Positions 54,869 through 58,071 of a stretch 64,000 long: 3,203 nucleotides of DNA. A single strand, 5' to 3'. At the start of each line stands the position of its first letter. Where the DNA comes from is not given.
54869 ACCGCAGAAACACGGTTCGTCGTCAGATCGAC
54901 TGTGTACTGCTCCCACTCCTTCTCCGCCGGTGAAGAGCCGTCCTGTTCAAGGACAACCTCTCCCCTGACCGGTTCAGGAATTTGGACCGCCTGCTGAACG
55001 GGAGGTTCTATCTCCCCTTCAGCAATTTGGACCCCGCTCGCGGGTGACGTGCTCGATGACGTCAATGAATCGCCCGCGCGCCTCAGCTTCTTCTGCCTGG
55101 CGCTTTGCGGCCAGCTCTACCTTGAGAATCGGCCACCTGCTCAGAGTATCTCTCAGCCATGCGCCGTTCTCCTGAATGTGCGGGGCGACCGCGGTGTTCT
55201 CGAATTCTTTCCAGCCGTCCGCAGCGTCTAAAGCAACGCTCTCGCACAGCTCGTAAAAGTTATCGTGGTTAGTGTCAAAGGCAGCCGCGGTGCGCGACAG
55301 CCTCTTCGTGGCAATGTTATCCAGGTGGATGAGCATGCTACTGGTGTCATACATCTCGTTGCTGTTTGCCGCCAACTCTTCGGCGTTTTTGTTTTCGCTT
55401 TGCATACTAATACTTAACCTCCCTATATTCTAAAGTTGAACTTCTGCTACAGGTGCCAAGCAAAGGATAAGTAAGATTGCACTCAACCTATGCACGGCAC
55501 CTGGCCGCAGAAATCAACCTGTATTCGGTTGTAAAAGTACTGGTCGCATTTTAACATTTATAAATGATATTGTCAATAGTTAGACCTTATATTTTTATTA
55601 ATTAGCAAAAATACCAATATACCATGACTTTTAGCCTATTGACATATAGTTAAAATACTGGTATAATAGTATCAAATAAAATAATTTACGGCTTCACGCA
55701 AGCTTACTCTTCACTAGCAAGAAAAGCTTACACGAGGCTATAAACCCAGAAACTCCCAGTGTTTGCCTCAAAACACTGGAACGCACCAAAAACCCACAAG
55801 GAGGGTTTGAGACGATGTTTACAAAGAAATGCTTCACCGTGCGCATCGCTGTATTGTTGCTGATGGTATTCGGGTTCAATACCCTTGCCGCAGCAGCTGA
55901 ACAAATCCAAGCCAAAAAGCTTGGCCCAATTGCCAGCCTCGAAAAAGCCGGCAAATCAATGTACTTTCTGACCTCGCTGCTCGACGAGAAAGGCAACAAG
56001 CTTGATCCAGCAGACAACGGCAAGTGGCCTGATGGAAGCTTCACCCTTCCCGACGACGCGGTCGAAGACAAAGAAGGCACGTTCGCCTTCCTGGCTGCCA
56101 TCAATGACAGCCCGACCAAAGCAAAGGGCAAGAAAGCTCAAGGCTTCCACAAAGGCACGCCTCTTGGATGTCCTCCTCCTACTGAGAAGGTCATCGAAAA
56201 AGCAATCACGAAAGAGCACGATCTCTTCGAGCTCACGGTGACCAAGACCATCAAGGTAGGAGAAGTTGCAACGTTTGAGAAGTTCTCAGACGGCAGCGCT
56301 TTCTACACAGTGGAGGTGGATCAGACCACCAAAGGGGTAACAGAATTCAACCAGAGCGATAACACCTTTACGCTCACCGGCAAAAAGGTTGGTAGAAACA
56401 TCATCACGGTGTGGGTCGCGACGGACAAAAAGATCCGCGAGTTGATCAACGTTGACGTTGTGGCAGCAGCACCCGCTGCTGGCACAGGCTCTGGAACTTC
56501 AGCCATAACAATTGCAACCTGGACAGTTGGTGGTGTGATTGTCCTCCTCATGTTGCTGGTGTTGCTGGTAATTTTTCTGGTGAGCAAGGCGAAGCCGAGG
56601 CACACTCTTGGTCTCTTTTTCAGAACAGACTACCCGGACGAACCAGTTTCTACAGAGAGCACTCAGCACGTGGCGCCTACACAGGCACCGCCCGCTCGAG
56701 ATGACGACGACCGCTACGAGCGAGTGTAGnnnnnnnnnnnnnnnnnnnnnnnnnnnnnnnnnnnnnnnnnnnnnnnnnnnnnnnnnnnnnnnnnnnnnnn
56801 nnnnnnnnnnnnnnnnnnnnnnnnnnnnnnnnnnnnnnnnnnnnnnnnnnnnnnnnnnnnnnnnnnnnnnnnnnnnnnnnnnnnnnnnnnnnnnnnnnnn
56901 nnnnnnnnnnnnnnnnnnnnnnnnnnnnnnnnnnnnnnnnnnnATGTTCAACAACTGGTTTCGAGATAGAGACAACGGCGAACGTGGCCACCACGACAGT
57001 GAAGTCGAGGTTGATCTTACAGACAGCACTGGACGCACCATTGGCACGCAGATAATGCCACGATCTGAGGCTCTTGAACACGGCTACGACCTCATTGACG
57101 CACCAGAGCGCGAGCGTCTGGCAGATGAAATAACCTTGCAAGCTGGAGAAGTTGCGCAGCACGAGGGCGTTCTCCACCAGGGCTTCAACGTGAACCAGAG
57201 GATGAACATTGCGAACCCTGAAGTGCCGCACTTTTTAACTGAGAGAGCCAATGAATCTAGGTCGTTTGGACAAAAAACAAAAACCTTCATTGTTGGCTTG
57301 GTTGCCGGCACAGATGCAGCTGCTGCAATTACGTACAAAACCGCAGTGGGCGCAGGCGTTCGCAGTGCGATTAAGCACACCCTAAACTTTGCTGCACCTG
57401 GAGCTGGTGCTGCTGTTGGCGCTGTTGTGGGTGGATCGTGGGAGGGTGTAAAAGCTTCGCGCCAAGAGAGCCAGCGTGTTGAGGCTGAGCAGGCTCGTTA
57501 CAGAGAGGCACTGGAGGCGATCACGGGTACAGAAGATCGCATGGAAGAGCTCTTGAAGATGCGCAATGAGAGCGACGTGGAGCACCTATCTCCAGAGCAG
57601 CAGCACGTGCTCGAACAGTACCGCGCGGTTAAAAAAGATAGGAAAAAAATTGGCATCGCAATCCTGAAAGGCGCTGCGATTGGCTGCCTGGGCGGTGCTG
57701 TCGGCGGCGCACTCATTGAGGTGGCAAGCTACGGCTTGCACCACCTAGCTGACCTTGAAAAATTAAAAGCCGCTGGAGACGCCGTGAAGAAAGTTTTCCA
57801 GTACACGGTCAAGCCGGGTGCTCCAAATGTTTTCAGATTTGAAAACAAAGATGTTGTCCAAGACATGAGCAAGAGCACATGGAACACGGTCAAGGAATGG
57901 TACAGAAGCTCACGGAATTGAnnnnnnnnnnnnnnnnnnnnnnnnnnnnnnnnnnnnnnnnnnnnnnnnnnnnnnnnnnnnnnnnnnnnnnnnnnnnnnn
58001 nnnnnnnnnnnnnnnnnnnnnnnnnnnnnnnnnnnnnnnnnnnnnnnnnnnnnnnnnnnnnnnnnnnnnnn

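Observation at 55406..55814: AT-rich 400-bp divergent control region with back-to-back consensus promoters and long structured leaders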

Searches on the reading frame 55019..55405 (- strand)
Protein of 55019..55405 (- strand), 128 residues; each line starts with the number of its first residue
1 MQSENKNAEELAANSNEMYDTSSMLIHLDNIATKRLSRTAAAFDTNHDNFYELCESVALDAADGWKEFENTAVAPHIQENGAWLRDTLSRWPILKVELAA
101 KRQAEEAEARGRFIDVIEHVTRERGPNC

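Call 11: search_protein_families(library=pfam, max_evalue=0.01, proteins=[window:55019-55405:-])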
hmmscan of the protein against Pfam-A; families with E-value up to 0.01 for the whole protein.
window:55019-55405:- (128 aa): 0 families

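Call 14: find_encoding_contigs(protein=window:55019-55405:-, flank=6000, max_places=10)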
Protein window:55019-55405:- (128 aa): 1 contig read that carries it; 1 place shown.
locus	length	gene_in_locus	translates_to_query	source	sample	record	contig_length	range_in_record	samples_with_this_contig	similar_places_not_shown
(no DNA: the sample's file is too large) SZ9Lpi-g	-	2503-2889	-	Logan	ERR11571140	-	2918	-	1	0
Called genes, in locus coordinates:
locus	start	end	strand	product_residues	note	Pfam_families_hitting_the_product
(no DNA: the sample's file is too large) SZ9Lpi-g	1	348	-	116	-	?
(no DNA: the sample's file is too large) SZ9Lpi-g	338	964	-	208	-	-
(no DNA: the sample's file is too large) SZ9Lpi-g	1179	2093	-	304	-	-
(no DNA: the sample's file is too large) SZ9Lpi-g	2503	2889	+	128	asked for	-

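Call 16: find_homologous_proteins(query=window:55019-55405:-)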
Query window:55019-55405:- (128 aa): 1 proteins with E <= 0.001 among 52 candidates.
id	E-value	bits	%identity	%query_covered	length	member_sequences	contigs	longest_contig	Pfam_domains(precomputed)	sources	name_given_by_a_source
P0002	3.0e-79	281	100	100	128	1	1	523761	-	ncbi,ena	-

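Call 23: search_protein_families(library=phrogs, max_evalue=0.01, proteins=[window:55019-55405:-])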
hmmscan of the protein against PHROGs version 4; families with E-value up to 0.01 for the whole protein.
window:55019-55405:- (128 aa): 0 families

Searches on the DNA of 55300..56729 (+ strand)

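Call 12: search_rna_families(source=window, start=55300, end=55900, threshold=evalue, max_evalue=10)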
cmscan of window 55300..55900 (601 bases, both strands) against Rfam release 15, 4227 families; matches with E-value up to 10: 6.
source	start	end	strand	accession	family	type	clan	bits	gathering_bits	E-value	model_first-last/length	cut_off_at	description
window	55609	55672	-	RF03589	mir-5583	Gene; miRNA;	-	19.8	80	1.4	1-59/59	no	mir-5583 microRNA precursor family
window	55444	55510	-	RF00244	mir-26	Gene; miRNA;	-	19.5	57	0.078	1-81/81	no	mir-26 microRNA precursor family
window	55438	55516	-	RF03993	mir-8536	Gene; miRNA;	-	17.6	100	0.94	1-86/86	no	mir-8536 microRNA precursor family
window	55571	55644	-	RF01186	SNORD127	Gene; snRNA; snoRNA; CD-box;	-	17.1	45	8.9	1-86/86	no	Small nucleolar RNA SNORD127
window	55803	55884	+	RF00300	snoZ221_snoR21b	Gene; snRNA; snoRNA; CD-box;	-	15.7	44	2.2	1-91/91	no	Small nucleolar RNA Z221/R21b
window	55459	55522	-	RF01952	SOX2OT_exon2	Gene; lncRNA;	-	12.4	45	3.3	1-69/69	no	SOX2 overlapping transcript exon 2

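Call 90: search_rna_families(source=L081, start=2000, end=2420, threshold=evalue, max_evalue=10)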
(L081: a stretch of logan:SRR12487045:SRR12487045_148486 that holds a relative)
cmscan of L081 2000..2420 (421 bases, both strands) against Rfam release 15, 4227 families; matches with E-value up to 10: 11.
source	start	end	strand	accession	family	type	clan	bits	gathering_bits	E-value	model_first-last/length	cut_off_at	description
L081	2080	2182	-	RF02449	ncr1015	Gene; sRNA;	-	21.7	60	1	1-121/121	no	Bacillus sRNA ncr1015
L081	2121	2228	-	RF01669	P14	Gene; sRNA;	-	20.5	45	0.086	1-146/146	no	Pseudomonas sRNA P14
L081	2069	2130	-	RF04174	MIR4208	Gene; miRNA;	-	19.8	140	1.5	1-191/191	no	MIR4208 microRNA precursor family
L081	2187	2222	-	RF01363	CRISPR-DR50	Gene; CRISPR;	-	17.9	47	5.3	1-46/46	no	CRISPR RNA direct repeat element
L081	2343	2420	+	RF03574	mir-4847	Gene; miRNA;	-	16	100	1.4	1-79/79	no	mir-4847 microRNA precursor family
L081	2187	2227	+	RF01208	snoR99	Gene; snRNA; snoRNA; HACA-box;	-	15.8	41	7.4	54-94/106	no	Small nucleolar RNA snoR99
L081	2087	2137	-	RF03315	mir-723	Gene; miRNA;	-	15.1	63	5.6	1-60/60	no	mir-723 microRNA precursor family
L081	2062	2139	+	RF03709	MIR1878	Gene; miRNA;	-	15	70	7.1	1-100/100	no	MIR1878 microRNA precursor family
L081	2045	2152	-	RF00688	MIR394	Gene; miRNA;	-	13.3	60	10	1-109/109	no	MIR394 microRNA precursor family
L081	2256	2312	+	RF00285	snoZ6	Gene; snRNA; snoRNA; CD-box;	-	12.8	35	6.6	1-91/91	no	Z6 small nucleolar RNA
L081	2045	2068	-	RF02081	STnc550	Gene; sRNA;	-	10.2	48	3.9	163-186/388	no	Enterobacterial sRNA STnc550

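Call 91: search_dna_similar(query=window:55380-55840:+, collection=phages, mode=distant, max_rows=5)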
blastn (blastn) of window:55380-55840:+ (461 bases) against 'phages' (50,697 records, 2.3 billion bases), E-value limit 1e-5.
No match.

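Call 92: search_dna_similar(query=window:55380-55840:+, collection=plasmids, mode=distant, max_rows=5)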
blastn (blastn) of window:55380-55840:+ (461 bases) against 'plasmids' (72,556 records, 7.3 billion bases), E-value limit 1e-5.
No match.

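Call 98: build_rna_model(alignment_id=A7, structure=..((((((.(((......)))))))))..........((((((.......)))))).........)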
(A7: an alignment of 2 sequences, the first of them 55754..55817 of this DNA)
Model R1 built from alignment A7 (2 sequences, 65 columns); structure: as given.
model positions 65; base pairs 15; branch points 1; effective number of sequences 2; information 0.834 bits per position. Calibrated on 0.2 Mb of random sequence (short: E-values are rough).
structure used (alignment columns):
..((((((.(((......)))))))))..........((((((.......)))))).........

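Call 99: search_with_rna_model(model_id=R1, sources=[window, L001, L002, L003, L004, L005, L006, L007, L008, L009, L010, L011, L012, L013, L014, L015, L016, L017, L018, L019, L020, L021, L022, L023, L024, L025, L026, L027, L028, L029, L030, L031, L032, L033, L034, L035, L036, L037, L038, L039, L040, L041, L042, L043, L044, L045, L046, L047, L048, L049, L050, L051, L052, L053, L054, L055, L056, L057, L058, L059, L060, L061, L062, L063, L064, L065, L066, L067, L068, L069, L070, L071, L072, L073, L074, L075, L076, L077, L078, L079, L080, L081, L082, L083, L084, L085, L088, L089, L092], max_evalue=10, show_alignments=4)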
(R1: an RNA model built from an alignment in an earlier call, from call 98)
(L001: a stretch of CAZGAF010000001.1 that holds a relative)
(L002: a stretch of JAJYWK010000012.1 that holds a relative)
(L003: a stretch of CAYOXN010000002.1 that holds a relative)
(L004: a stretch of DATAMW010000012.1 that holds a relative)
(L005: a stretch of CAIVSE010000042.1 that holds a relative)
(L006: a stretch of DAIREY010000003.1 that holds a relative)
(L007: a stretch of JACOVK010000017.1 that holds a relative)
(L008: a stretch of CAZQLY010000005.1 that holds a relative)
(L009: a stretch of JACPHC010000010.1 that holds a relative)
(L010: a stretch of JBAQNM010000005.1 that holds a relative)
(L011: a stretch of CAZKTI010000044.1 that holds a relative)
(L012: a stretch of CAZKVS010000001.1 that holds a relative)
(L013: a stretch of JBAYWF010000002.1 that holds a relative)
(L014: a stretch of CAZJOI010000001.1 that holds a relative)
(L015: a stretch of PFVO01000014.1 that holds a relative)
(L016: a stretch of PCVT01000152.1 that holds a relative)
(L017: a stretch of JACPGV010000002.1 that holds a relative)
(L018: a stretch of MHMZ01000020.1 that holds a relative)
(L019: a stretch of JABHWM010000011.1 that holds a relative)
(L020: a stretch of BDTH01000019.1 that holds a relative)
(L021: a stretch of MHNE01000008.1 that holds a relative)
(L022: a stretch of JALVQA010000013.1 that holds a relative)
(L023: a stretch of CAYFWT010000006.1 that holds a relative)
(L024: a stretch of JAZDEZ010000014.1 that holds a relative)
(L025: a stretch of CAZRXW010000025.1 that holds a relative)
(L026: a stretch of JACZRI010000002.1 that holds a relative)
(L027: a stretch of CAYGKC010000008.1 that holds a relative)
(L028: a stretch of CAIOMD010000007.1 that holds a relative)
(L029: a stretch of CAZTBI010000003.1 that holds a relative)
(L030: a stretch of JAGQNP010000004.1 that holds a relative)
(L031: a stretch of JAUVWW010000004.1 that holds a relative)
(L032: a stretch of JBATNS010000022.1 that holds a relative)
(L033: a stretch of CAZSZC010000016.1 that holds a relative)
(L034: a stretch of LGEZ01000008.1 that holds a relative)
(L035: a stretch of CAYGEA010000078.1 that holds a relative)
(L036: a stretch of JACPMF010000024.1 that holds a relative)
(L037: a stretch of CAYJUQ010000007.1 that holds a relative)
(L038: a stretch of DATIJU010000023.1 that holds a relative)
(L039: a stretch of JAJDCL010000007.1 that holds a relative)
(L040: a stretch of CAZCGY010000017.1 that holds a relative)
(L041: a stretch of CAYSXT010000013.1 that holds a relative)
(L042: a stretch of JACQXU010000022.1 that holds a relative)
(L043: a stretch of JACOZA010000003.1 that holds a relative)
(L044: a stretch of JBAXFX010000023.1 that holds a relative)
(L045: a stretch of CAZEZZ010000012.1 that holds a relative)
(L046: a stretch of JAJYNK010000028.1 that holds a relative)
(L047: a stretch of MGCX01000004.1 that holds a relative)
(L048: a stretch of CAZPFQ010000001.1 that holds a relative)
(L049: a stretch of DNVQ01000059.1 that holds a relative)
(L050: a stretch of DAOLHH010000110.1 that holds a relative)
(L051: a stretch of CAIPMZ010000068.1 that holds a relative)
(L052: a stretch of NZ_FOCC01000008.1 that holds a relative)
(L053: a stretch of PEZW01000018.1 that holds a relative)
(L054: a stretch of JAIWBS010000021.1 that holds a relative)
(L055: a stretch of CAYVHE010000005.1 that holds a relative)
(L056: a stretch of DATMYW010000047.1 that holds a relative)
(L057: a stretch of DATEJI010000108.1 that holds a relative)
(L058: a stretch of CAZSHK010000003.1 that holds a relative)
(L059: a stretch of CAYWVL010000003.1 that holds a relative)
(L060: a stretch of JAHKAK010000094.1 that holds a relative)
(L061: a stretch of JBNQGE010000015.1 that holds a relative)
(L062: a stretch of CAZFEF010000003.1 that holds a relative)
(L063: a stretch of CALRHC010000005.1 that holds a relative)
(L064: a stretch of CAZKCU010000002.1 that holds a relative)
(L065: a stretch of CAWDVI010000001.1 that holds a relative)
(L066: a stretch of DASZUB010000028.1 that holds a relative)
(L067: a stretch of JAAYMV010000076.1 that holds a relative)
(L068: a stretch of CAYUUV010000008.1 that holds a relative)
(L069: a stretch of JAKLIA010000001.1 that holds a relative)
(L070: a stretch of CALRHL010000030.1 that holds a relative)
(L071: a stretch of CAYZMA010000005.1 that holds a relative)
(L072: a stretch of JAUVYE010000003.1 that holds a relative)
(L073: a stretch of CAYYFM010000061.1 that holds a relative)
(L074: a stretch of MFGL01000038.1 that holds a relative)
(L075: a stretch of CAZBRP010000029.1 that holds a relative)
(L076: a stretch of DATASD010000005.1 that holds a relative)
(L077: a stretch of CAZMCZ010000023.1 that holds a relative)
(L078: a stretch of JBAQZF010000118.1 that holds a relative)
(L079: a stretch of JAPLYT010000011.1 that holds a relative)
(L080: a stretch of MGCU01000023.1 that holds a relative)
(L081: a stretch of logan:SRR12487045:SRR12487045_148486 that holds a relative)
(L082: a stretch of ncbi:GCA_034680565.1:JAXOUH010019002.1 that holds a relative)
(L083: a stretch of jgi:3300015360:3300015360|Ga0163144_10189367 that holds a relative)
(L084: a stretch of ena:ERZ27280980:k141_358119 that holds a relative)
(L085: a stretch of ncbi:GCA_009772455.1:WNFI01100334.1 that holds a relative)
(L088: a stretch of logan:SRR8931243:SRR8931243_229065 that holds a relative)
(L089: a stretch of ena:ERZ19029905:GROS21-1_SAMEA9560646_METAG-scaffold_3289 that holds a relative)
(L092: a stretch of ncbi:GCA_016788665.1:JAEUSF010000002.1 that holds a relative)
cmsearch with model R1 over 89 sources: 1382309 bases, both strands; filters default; matches with E-value up to 10: 4.
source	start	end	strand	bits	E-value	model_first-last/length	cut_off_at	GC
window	55754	55817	+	87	3.2e-17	1-65/65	no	0.5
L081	2333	2390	+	74.7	2.5e-14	1-65/65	no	0.45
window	56843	56906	-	16.3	1.3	1-65/65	no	0.39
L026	2864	2884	+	13.8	5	36-56/65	no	0.33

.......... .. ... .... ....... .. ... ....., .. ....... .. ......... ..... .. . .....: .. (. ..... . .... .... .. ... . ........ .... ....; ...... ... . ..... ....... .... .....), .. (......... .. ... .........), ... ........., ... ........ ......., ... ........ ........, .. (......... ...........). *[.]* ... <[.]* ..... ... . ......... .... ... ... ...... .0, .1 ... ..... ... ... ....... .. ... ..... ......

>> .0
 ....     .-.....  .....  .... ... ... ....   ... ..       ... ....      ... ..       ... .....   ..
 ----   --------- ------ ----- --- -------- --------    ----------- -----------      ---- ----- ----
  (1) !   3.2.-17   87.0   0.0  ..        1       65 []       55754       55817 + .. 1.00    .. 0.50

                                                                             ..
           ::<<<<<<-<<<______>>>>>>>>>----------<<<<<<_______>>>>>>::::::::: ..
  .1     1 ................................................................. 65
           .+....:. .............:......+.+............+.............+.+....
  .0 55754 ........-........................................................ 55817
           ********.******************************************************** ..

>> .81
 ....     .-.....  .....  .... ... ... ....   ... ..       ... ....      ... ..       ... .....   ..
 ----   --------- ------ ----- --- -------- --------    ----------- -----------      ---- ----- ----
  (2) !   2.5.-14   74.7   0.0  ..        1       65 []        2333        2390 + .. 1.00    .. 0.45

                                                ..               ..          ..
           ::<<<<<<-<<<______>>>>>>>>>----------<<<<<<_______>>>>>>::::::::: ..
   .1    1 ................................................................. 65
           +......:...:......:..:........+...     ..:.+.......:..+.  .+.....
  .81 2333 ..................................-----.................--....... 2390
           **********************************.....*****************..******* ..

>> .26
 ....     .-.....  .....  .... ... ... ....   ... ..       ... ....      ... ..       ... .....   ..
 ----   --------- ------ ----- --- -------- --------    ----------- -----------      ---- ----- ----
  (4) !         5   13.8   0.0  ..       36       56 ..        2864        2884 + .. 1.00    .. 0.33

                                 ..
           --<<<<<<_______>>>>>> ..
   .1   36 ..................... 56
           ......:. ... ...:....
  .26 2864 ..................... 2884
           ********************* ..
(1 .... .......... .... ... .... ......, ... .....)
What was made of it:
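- Tried and rejected: Covariance model R1 (hairpins 2 and 3) found no further copies in 1.38 Mb (call 99).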

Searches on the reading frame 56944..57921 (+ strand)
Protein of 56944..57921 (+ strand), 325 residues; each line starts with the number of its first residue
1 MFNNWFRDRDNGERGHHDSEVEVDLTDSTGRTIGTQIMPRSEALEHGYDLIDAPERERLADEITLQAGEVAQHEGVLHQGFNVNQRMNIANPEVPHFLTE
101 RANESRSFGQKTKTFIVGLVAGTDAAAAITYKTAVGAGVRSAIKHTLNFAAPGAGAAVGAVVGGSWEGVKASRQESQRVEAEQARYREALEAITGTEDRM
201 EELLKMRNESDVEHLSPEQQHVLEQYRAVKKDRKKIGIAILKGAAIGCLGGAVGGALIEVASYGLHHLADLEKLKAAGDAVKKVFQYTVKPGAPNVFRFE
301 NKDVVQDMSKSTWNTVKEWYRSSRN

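Call 11: search_protein_families(library=pfam, max_evalue=0.01, proteins=[window:56944-57921:+])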
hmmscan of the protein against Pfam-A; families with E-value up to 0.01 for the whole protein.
window:56944-57921:+ (325 aa): 1 family
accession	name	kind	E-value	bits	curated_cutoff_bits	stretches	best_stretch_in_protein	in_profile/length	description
PF16721.11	zf-H3C2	-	0.0011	19.7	26.7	1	263-318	5-60/102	Zinc-finger like, probable DNA-binding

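Call 23: search_protein_families(library=phrogs, max_evalue=0.01, proteins=[window:56944-57921:+])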
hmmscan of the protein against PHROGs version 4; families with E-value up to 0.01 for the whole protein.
window:56944-57921:+ (325 aa): 0 families

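Call 72: find_related_loci(query=A5, collection=metagenome_contigs, flank=5000)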
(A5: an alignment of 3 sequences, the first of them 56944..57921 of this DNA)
Query A5 (325 aa) in metagenome_contigs; peptide patterns used: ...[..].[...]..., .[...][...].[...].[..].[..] (x = any residue, [..] = any of these).
600 stretches matched a pattern, but none encodes a relative of the query by tblastn (E <= 1e-3).

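Call 74: find_related_loci(query=A5, collection=viral_contigs, flank=5000)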
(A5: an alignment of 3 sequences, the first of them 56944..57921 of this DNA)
Query A5 (325 aa) in viral_contigs; peptide patterns used: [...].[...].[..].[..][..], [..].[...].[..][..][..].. (x = any residue, [..] = any of these).
567 stretches matched a pattern, but none encodes a relative of the query by tblastn (E <= 1e-3).
